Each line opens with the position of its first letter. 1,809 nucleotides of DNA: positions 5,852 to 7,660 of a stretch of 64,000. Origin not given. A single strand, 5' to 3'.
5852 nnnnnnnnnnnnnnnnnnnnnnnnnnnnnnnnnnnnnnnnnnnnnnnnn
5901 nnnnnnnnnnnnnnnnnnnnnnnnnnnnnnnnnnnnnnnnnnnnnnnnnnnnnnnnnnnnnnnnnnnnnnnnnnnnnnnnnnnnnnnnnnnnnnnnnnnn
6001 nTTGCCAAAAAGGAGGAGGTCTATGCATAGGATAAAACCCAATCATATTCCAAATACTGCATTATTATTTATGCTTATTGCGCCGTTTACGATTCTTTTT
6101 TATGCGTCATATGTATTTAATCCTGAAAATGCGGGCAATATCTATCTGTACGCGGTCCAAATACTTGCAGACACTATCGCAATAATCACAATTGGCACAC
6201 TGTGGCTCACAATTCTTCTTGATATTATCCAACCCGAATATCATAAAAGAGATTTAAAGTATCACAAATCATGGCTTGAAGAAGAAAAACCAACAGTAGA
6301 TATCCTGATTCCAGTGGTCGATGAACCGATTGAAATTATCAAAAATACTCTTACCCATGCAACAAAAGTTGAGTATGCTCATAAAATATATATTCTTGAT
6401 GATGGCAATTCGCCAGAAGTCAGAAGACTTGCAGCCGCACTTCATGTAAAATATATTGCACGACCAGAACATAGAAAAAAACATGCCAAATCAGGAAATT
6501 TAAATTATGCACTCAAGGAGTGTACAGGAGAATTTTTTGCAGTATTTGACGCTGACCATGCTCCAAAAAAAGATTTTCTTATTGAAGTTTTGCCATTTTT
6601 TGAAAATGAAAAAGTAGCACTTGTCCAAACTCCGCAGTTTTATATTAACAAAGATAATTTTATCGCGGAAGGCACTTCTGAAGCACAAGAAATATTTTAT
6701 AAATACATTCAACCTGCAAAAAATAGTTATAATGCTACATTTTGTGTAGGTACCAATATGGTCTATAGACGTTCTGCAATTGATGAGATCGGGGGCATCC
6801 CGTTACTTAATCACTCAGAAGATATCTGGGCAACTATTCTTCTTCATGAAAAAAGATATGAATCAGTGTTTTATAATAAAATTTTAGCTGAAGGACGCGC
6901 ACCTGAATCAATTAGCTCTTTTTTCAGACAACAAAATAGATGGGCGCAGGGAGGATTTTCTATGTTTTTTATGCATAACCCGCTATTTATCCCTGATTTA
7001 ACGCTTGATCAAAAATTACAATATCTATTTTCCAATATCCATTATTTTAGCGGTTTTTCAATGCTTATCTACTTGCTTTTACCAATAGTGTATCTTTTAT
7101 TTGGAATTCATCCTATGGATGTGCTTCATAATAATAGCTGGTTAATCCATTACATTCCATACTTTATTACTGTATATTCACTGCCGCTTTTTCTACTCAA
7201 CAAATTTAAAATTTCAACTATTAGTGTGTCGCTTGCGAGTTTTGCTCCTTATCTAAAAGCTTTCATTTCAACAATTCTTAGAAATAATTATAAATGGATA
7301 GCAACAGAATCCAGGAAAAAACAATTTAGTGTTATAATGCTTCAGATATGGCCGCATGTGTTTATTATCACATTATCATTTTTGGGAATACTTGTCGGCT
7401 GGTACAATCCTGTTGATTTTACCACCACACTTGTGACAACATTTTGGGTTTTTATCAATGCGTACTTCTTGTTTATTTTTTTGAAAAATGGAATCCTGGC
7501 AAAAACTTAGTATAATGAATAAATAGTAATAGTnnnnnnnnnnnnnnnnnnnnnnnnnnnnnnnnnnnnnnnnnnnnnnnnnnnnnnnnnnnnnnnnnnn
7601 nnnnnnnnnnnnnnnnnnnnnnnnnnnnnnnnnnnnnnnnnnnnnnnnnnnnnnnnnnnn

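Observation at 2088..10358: Candidate beta-1,3-glucan (curdlan/callose-like) synthesis-and-trimming module: CesA/CrdS-like GT2 + HlyD-like adaptor + GH81 glucanase, flanked by two divergent GT-C membrane proteins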

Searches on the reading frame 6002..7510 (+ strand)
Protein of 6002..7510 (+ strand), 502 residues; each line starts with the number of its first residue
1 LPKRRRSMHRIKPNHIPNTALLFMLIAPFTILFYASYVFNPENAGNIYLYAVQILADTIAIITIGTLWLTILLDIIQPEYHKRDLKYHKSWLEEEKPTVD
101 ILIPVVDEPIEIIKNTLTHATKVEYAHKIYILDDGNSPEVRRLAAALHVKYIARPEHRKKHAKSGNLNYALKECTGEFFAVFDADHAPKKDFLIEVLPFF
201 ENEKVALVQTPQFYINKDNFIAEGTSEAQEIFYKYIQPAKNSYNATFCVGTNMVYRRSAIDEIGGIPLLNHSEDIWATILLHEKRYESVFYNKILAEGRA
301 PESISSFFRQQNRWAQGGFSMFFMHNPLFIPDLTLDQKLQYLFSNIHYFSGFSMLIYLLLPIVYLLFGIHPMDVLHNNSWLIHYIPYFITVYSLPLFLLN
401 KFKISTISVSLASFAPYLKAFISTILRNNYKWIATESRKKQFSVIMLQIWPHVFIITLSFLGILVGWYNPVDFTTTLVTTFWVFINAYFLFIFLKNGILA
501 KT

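Call 3: search_protein_families(library=pfam, proteins=[window:6002-7510:+], max_evalue=0.01)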
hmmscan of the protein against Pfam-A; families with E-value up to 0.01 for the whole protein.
window:6002-7510:+ (502 aa): 5 families
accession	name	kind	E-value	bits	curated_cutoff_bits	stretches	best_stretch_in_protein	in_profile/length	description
PF13632.12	Glyco_trans_2_3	-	2.9e-23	83.2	27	1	180-385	3-183/198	Glycosyl transferase family group 2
PF00535.33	Glycos_transf_2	-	5.4e-22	78.9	23.3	1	101-264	2-168/168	Glycosyl transferase family 2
PF13641.12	Glyco_tranf_2_3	-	4.1e-18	66.7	27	1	100-317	4-230/230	Glycosyltransferase like family 2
PF13506.12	Glyco_transf_21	-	9.9e-14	51.6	21.7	1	156-315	11-173/174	Glycosyl transferase family 21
PF03552.20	Cellulose_synt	-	7e-08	31.9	24.7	1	272-397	423-553/722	Cellulose synthase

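Call 4: search_protein_families(library=ncbifam, proteins=[window:6002-7510:+], max_evalue=0.01)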
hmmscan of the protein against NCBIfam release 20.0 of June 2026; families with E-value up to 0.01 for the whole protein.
window:6002-7510:+ (502 aa): 10 families
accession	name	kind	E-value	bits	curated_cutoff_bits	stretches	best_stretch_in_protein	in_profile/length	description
TIGR03030.1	CelA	equivalog_domain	4.3e-79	266.3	699.1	1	81-490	116-556/714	UDP-forming cellulose synthase catalytic subunit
NF008558.0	PRK11498.1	equivalog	4.1e-64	216.9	992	1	93-368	269-551/872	UDP-forming cellulose synthase catalytic subunit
TIGR03937.1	PgaC_IcaA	equivalog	1.6e-15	57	422.3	1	81-362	30-314/407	poly-beta-1,6-N-acetyl-D-glucosamine synthase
TIGR03965.1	mycofact_glyco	equivalog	2.8e-11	43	280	1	91-276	68-258/467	mycofactocin biosynthesis glycosyltransferase MftF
TIGR03472.1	HpnI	equivalog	7.7e-10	38.1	310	1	133-315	81-269/373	bacteriohopanetetrol glucosamine biosynthesis glycosyltransferase HpnI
TIGR04242.1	nodulat_NodC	equivalog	1.4e-08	34.1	550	1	85-320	36-286/395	chitooligosaccharide synthase NodC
TIGR04283.1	glyco_like_mftF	equivalog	2.2e-05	24.2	182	1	101-227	3-123/221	TIGR04283 family arsenosugar biosynthesis glycosyltransferase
NF041875.1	EPS_EpsD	equivalog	2.4e-05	23.9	370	1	110-315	11-224/325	exopolysaccharide biosynthesis glycosyltransferase EpsD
NF047683.1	TeichurnBiosyTuaG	equivalog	0.0001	22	400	1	94-299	3-204/252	teichuronic acid biosynthesis protein TuaG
TIGR04440.1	glyco_TIGR04440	domain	0.0016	18.2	70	1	101-220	4-127/215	TIGR00180 family glycosyltransferase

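Call 7: find_homologous_proteins(query=window:6002-7510:+)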
Query window:6002-7510:+ (502 aa): 1294 proteins with E <= 0.001 among 8000 candidates; the best 120 are listed.
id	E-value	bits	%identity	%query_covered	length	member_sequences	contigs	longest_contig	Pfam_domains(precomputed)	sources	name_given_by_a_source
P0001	0.0e+0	1125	100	99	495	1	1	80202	PF13632.13,PF13506.14,PF13641.13,PF03552.21,PF00535.33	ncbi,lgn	-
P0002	6.7e-255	865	75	98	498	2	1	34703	PF13632.13,PF13506.14,PF13641.13,PF03552.21,PF00535.33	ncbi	-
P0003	2.6e-254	863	74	98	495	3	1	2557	PF13632.13,PF13506.14,PF13641.13,PF03552.21,PF00535.33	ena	-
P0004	9.9e-246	834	71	98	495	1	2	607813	PF13632.13,PF13506.14,PF13641.13,PF03552.21,PF00535.33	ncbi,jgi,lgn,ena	-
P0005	6.2e-243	825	71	98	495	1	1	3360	PF13632.13,PF13506.14,PF13641.13,PF03552.21,PF00535.33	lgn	-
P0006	1.6e-240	817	69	98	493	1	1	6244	PF13632.13,PF13506.14,PF13641.13,PF03552.21,PF00535.33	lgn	-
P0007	6.5e-240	815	71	98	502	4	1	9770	PF13632.13,PF13506.14,PF13641.13,PF03552.21,PF00535.33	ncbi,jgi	ncbi:MAG: hypothetical protein RI947_1530 [Candidatus Parcubacteria bacterium]|jgi:cellulose synthas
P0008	3.5e-239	813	70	99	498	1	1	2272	PF13632.13,PF13506.14,PF13641.13,PF03552.21,PF00535.33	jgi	-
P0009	3.9e-238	809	69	98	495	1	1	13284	PF13632.13,PF13506.14,PF13641.13,PF03552.21,PF00535.33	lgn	-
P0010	3.8e-237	806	69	98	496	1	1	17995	PF13632.13,PF13506.14,PF13641.13,PF03552.21,PF00535.33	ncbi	-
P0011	1.9e-236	804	67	98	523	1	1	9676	PF13632.13,PF13506.14,PF13641.13,PF03552.21,PF00535.33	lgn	-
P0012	1.9e-234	797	68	98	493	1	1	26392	PF13632.13,PF13506.14,PF13641.13,PF03552.21,PF00535.33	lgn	-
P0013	1.4e-233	794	67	99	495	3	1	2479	PF13632.13,PF13506.14,PF13641.13,PF03552.21,PF00535.33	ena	-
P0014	2.9e-233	793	67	98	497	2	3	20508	PF13632.13,PF13506.14,PF13641.13,PF03552.21,PF00535.33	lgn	-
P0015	5.5e-232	789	67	98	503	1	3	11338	PF13632.13,PF13506.14,PF13641.13,PF03552.21,PF00535.33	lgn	-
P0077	3.7e-206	704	60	98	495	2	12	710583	PF13632.13,PF13506.14,PF13641.13,PF03552.21,PF00535.33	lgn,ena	-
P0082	4.0e-194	664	57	97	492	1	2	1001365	PF13632.13,PF13506.14,PF13641.13,PF03552.21,PF00535.33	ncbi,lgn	-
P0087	1.1e-183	630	56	96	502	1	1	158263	PF13632.13,PF13506.14,PF13641.13,PF03552.21,PF00535.33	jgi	jgi:cellulose synthase (UDP-forming)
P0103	1.2e-159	550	49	97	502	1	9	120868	PF13632.13,PF13506.14,PF13641.13,PF03552.21,PF00535.33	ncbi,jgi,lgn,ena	-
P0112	2.2e-156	540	49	96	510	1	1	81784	PF13632.13,PF13506.14,PF13641.13,PF03552.21,PF00535.33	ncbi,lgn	-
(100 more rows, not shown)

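Call 8: find_related_loci(query=window:6002-7510:+, collection=genome_contigs, flank=10000)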
Query window:6002-7510:+ (502 aa) in genome_contigs; peptide patterns used: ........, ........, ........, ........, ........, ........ (x = any residue, [..] = any of these).
31 stretches matched a pattern; 2 encode a relative of the query (tblastn E <= 1e-3); 2 distinct loci.
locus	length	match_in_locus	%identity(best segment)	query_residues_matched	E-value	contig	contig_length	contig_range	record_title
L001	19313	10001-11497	66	3-501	0e+0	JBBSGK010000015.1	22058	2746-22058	MAG: Candidatus Levyibacteriota bacterium isolate LS2_sbin.37 LS2_sbin.37_K_717317_L_22058_cov_9.0000, whole genome shot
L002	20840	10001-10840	26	94-362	2e-19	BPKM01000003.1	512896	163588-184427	MAG: Leptospiraceae bacterium KatS3mg129 DNA, contig_7966, whole genome shotgun sequence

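Call 11: search_solved_structures(query=window:6002-7510:+, max_evalue=0.00001)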
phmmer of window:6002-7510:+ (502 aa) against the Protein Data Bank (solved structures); distinct sequences matched with E-value up to 0.00001: 6.
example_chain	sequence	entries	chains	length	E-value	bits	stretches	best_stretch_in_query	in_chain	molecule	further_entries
9fmv_A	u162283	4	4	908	3.5e-54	187.7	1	96-489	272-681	Cellulose synthase catalytic subunit [UDP-forming]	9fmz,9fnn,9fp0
9b8v_E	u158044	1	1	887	3.6e-54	187.6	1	96-489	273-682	Cellulose synthase catalytic subunit [UDP-forming]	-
7lby_A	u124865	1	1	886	3.6e-54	187.6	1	96-489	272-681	Cellulose synthase catalytic subunit [UDP-forming]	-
5ej1_A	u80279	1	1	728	3.4e-51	177.8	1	87-491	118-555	Putative cellulose synthase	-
4hg6_A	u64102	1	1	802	5.1e-51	177.2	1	88-491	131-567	Cellulose Synthase Subunit A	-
4p00_A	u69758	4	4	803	5.1e-51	177.2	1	88-491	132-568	Cellulose Synthase A subunit | Cellulose Synthase subunit A | Putative cellulose synthase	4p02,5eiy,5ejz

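Call 12: find_encoding_contigs(protein=P0004, flank=8000, max_places=2)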
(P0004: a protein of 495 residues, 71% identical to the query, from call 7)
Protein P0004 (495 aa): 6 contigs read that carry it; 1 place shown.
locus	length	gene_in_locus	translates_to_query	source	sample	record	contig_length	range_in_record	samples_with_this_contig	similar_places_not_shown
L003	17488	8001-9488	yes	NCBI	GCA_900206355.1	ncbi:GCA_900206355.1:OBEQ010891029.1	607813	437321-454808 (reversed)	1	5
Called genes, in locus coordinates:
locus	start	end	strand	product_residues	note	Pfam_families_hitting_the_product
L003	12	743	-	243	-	PF13175:AAA_15 (faint), PF00005:ABC_tran, PF13304:AAA_21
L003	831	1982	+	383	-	-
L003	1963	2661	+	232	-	-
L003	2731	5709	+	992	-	PF22807:TrAA12 (faint), PF23500:DUF7133 (faint), PF07995:GSDH, PF07691:PA14, PF10528:GLEYA (faint), PF07691:PA14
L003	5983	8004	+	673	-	-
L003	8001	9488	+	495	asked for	PF13506:Glyco_transf_21, PF00535:Glycos_transf_2, PF13641:Glyco_tranf_2_3, PF13632:Glyco_trans_2_3, PF03552:Cellulose_synt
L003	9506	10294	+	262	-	PF00364:Biotin_lipoyl (faint), PF25973:BSH_CzcB, PF25917:BSH_RND, PF25919:BSH_CusB (weak), PF25984:BSH_YknX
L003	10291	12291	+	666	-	PF17652:Glyco_hydro81C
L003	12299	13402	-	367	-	PF00438:S-AdoMet_synt_N, PF02772:S-AdoMet_synt_M, PF02773:S-AdoMet_synt_C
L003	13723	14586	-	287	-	-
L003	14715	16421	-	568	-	-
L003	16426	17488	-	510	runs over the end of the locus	-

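Call 13: find_encoding_contigs(protein=P0082, flank=8000, max_places=2)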
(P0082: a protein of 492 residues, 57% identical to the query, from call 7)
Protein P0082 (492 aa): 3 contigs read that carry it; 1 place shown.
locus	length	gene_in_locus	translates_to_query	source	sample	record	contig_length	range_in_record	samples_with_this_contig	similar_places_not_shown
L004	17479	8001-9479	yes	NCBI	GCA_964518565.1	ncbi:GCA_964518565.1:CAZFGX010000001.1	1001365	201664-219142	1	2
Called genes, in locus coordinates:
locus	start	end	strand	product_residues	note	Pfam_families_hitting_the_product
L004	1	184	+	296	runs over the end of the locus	-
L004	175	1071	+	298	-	PF00535:Glycos_transf_2, PF13641:Glyco_tranf_2_3 (faint)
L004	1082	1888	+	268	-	PF01522:Polysacc_deac_1, PF10096:DUF2334 (weak)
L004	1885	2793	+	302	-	PF00535:Glycos_transf_2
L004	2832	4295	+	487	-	-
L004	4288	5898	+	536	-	-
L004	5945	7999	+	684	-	-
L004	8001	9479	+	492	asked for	PF00535:Glycos_transf_2, PF13641:Glyco_tranf_2_3, PF13506:Glyco_transf_21, PF13632:Glyco_trans_2_3, PF03552:Cellulose_synt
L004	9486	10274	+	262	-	PF00364:Biotin_lipoyl (faint), PF25917:BSH_RND, PF25919:BSH_CusB (weak), PF25973:BSH_CzcB, PF25984:BSH_YknX (weak)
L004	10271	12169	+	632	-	PF17652:Glyco_hydro81C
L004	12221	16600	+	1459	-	PF07995:GSDH, PF18911:PKD_4, PF00801:PKD, PF10528:GLEYA (faint), PF07691:PA14, PF17996:CE2_N (faint), PF07691:PA14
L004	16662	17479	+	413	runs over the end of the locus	-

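Call 14: find_encoding_contigs(protein=P0103, flank=8000, max_places=2)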
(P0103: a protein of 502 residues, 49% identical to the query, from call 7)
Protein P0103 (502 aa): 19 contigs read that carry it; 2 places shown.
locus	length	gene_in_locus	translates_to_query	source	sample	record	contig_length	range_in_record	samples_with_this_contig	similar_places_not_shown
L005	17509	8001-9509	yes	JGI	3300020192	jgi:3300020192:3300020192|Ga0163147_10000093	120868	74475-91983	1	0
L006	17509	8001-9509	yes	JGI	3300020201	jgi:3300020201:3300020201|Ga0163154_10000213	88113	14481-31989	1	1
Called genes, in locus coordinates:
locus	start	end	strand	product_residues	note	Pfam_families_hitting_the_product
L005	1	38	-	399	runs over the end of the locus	PF03065:Glyco_hydro_57, PF01074:Glyco_hydro_38N (faint)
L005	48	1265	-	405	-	PF08323:Glyco_transf_5, PF13579:Glyco_trans_4_4, PF13439:Glyco_transf_4, PF20706:GT4-conflict, PF00534:Glycos_transf_1, PF13692:Glyco_trans_1_4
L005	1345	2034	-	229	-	PF01509:TruB_N, PF16198:TruB_C_2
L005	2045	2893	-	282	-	PF01149:Fapy_DNA_glyco, PF06831:H2TH, PF06827:zf-FPG_IleRS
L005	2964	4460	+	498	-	PF00578:AhpC-TSA, PF08534:Redoxin, PF01436:NHL (faint), PF13905:Thioredoxin_8, PF25021:TEN_NHL (faint)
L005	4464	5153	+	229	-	PF20108:DUF6498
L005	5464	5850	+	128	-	-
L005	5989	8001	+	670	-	-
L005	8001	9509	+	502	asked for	PF13641:Glyco_tranf_2_3, PF00535:Glycos_transf_2, PF13506:Glyco_transf_21, PF13632:Glyco_trans_2_3, PF03552:Cellulose_synt (weak)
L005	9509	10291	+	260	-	PF00364:Biotin_lipoyl (faint), PF25917:BSH_RND (weak), PF25973:BSH_CzcB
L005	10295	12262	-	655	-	PF17652:Glyco_hydro81C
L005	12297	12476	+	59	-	-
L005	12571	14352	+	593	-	PF13399:LytR_C (weak)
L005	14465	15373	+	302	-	PF00119:ATP-synt_A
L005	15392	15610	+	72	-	PF00137:ATP-synt_C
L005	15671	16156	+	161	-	PF00430:ATP-synt_B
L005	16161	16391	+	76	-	PF00213:OSCP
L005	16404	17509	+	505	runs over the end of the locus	PF02874:ATP-synt_ab_N, PF00006:ATP-synt_ab, PF06745:ATPase (weak), PF00306:ATP-synt_ab_C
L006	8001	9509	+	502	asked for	PF13641:Glyco_tranf_2_3, PF00535:Glycos_transf_2, PF13506:Glyco_transf_21, PF13632:Glyco_trans_2_3, PF03552:Cellulose_synt (weak)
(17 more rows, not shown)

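Call 24: find_related_loci(query=A1, collection=metagenome_contigs, flank=8000)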
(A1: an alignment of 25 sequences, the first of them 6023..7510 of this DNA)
Query A1 (495 aa) in metagenome_contigs; peptide patterns used: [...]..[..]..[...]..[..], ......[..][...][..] (x = any residue, [..] = any of these).
600 stretches matched a pattern (row limit reached: there are more); 593 encode a relative of the query (tblastn E <= 1e-3); the best 80 are kept; 80 distinct loci.
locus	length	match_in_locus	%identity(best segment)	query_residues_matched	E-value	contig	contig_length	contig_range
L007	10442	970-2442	67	1-491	0e+0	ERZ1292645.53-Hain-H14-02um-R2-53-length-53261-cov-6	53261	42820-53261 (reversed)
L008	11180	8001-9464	37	12-471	1e-101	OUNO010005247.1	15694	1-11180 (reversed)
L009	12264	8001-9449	37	14-487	2e-96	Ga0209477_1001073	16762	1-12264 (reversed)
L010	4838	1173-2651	36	14-487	4e-96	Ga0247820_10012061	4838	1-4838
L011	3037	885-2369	35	12-487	6e-98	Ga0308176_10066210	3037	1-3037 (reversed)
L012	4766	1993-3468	34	14-487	7e-95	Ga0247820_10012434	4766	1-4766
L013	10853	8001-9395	35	14-455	7e-95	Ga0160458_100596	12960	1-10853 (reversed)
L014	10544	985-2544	36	2-494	6e-95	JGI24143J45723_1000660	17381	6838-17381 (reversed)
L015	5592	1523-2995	35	14-487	2e-94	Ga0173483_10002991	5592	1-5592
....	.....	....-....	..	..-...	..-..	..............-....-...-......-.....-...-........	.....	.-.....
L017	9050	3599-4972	40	27-456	2e-93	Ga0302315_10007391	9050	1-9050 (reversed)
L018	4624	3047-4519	38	8-487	9e-94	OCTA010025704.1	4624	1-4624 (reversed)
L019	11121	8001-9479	36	4-487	3e-93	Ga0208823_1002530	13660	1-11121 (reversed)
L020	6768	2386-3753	35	24-456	2e-92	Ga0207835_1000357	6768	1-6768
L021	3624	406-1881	34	14-487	8e-93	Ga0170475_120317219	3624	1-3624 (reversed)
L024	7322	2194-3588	35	25-461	1e-88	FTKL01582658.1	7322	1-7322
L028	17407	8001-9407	37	19-487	4e-86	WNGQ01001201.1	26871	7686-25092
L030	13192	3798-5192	34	14-479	4e-87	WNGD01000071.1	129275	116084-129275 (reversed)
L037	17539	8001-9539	34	4-487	3e-88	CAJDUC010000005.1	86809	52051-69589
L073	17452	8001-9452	37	2-456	9e-94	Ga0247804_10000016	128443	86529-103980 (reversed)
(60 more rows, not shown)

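Call 31: search_protein_families(library=pfam, proteins=[L073:9644-10378:+, L028:9670-10371:+, L014:2616-3344:+, L073:7968-9647:+, L073:10382-12385:+, L073:7293-7865:+, L073:12403-12792:+, L028:7641-9650:+, L028:10341-12398:+], max_evalue=0.01)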
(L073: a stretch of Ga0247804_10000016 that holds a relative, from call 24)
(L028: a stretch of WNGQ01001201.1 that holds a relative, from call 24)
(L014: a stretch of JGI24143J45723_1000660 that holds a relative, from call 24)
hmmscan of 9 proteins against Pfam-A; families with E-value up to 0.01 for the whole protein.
L073:9644-10378:+ (244 aa): 4 families
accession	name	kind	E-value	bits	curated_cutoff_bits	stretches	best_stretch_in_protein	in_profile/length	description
PF16576.10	HlyD_D23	-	3.4e-07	30.2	30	0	103-179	106-182/214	Barrel-sandwich domain of CusB or HlyD membrane-fusion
PF00364.28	Biotin_lipoyl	-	1.4e-06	28.5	22.1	0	48-85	8-45/73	Biotin-requiring enzyme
PF13437.12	HlyD_3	-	1.5e-05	26.1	22.2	0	108-200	2-95/106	HlyD family secretion protein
PF13533.13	Biotin_lipoyl_2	-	0.0015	18.7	29.8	0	50-77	5-32/32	Biotin-lipoyl like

L028:9670-10371:+ (233 aa): 4 families
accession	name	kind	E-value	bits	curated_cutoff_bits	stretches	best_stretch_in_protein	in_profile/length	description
PF13533.13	Biotin_lipoyl_2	-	1.6e-07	31.5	29.8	1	47-76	2-31/32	Biotin-lipoyl like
PF00364.28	Biotin_lipoyl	-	9.1e-05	22.7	22.1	1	46-75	43-72/73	Biotin-requiring enzyme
PF13437.12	HlyD_3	-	0.0019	19.4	22.2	1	47-77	1-31/106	HlyD family secretion protein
PF16576.10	HlyD_D23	-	0.0025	17.6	30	1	44-79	107-142/214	Barrel-sandwich domain of CusB or HlyD membrane-fusion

L014:2616-3344:+ (242 aa): 4 families
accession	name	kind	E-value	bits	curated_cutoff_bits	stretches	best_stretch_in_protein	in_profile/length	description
PF13437.12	HlyD_3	-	4.8e-09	37.3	22.2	1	108-182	2-77/106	HlyD family secretion protein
PF16576.10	HlyD_D23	-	1.8e-08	34.4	30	1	103-178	106-181/214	Barrel-sandwich domain of CusB or HlyD membrane-fusion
PF00364.28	Biotin_lipoyl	-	1.2e-07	31.9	22.1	0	106-136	43-73/73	Biotin-requiring enzyme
PF13533.13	Biotin_lipoyl_2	-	6.5e-06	26.3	29.8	1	51-76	6-31/32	Biotin-lipoyl like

L073:7968-9647:+ (559 aa): 5 families
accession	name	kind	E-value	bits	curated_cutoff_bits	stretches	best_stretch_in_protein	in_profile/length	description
PF13632.12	Glyco_trans_2_3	-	1.8e-25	90.4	27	1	207-414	2-190/198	Glycosyl transferase family group 2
PF00535.33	Glycos_transf_2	-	3.1e-23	83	23.3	1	131-291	2-167/168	Glycosyl transferase family 2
PF03552.20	Cellulose_synt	-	2.9e-21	76.1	24.7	2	290-396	414-525/722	Cellulose synthase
PF13641.12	Glyco_tranf_2_3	-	7.1e-20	72.4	27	1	152-345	27-230/230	Glycosyltransferase like family 2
PF13506.12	Glyco_transf_21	-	8.3e-12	45.3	21.7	1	189-343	16-173/174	Glycosyl transferase family 21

L073:10382-12385:+ (667 aa): 2 families
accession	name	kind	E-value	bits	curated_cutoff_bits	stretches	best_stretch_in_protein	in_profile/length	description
PF17652.7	Glyco_hydro81C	-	1.2e-60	206.1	25.6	1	340-658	14-347/349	Glycosyl hydrolase family 81 C-terminal domain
PF23714.1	Rv3627c_N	-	0.0022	18.3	27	1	3-34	7-40/58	Carboxypeptidase Rv3627c-like, N-terminal domain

L073:7293-7865:+ (190 aa): 1 family
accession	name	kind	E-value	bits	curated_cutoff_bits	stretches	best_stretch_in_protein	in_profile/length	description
PF02245.21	Pur_DNA_glyco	-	1.6e-67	226.8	27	1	7-184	1-180/181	Methylpurine-DNA glycosylase (MPG)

L073:12403-12792:+ (129 aa): 1 family
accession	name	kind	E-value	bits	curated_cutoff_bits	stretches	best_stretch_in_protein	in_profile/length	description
PF00903.31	Glyoxalase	-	8.5e-05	23.4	20.6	1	11-124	7-119/121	Glyoxalase/Bleomycin resistance protein/Dioxygenase superfamily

L028:7641-9650:+ (669 aa): 10 families
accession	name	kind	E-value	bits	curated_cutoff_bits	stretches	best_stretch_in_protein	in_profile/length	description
PF13632.12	Glyco_trans_2_3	-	1.5e-26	93.9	27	1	273-482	1-195/198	Glycosyl transferase family group 2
PF13641.12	Glyco_tranf_2_3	-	1.4e-24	87.8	27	1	195-412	3-230/230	Glycosyltransferase like family 2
PF00535.33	Glycos_transf_2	-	6.5e-24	85.2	23.3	1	197-358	2-167/168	Glycosyl transferase family 2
PF13506.12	Glyco_transf_21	-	4.7e-18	65.7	21.7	1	257-411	18-174/174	Glycosyl transferase family 21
PF13240.11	Zn_Ribbon_1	-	5.7e-06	26.4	25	1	9-28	2-21/23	zinc-ribbon domain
PF12773.13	DZR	-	0.00013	22.5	27.3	1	3-27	21-45/45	Double zinc ribbon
PF03552.20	Cellulose_synt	-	0.00059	18.9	24.7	1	367-462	423-524/722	Cellulose synthase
PF13248.11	Zn_ribbon_3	-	0.00078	19.3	27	1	8-28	4-24/26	zinc-ribbon domain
PF13704.12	Glyco_tranf_2_4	-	0.0011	19.8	27.5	1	210-287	8-88/98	Glycosyl transferase family 2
PF24463.1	DUF7577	-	0.0022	18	28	1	7-28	3-24/27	Domain of unknown function (DUF7577)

L028:10341-12398:+ (685 aa): 2 families
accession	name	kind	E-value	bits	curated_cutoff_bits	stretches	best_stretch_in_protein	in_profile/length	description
PF17652.7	Glyco_hydro81C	-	2.5e-53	182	25.6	1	430-655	98-327/349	Glycosyl hydrolase family 81 C-terminal domain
PF03639.19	Glyco_hydro_81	-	2.5e-05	24.1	25.6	1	69-192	8-150/323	Glycosyl hydrolase family 81 N-terminal domain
